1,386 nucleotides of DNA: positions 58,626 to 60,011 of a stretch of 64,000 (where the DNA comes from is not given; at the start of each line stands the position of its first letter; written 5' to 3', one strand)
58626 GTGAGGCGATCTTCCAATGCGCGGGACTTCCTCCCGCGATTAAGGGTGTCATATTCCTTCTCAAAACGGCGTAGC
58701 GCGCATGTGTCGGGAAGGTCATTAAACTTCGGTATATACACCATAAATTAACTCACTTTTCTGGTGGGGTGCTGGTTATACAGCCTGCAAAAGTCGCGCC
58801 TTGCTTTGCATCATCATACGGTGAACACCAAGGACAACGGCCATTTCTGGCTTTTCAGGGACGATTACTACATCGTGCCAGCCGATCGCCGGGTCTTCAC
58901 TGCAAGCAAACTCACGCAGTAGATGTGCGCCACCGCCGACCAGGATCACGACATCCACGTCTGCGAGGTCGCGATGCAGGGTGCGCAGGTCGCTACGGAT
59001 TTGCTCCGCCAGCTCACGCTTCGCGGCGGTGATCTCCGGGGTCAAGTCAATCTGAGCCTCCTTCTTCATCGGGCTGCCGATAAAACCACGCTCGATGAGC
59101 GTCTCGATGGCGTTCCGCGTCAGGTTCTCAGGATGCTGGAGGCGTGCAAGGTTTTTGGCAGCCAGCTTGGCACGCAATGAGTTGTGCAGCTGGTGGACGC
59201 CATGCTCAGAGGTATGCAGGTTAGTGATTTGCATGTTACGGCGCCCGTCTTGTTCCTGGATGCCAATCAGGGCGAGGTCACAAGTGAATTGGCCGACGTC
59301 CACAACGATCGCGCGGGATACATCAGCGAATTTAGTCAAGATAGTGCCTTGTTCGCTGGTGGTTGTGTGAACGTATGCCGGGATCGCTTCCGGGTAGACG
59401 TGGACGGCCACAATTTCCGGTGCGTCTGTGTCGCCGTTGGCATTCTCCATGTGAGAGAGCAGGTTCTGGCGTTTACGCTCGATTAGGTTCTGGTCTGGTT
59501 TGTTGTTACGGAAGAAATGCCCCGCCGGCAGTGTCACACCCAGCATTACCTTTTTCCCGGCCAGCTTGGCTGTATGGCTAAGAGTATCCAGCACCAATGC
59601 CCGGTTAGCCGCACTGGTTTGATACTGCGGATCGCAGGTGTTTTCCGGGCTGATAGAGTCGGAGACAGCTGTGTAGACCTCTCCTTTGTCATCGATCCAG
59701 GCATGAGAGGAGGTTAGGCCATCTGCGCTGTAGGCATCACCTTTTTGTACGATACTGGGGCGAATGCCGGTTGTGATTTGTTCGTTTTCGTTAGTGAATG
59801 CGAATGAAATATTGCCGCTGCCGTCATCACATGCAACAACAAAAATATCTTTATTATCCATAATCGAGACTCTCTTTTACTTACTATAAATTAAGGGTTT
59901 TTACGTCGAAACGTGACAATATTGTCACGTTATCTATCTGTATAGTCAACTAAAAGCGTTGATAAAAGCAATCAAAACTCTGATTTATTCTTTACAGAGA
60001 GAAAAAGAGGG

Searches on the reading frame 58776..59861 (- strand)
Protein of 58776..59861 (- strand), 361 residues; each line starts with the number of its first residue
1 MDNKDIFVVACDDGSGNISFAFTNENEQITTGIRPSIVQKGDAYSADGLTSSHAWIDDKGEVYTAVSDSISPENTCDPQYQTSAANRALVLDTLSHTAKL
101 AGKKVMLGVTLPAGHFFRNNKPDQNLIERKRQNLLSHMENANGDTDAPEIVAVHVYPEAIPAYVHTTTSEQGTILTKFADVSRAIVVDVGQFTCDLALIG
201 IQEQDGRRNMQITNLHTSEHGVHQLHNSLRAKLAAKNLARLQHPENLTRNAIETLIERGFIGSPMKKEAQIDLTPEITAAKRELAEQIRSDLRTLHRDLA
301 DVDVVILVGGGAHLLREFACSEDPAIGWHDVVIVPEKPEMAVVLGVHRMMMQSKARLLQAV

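Call 11: search_protein_families(library=ncbifam, proteins=[window:58776-59861:-], max_evalue=0.001)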
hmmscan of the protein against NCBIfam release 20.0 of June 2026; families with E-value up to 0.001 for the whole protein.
window:58776-59861:- (361 aa): 2 families
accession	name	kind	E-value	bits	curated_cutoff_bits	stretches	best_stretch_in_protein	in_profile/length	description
TIGR03739.1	PRTRC_D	hypoth_equivalog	2.4e-09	36.6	214.8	1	144-345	133-313/320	PRTRC system protein D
NF010498.0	PRK13917.1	equivalog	5.9e-07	29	417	1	136-348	139-332/344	plasmid segregation protein ParM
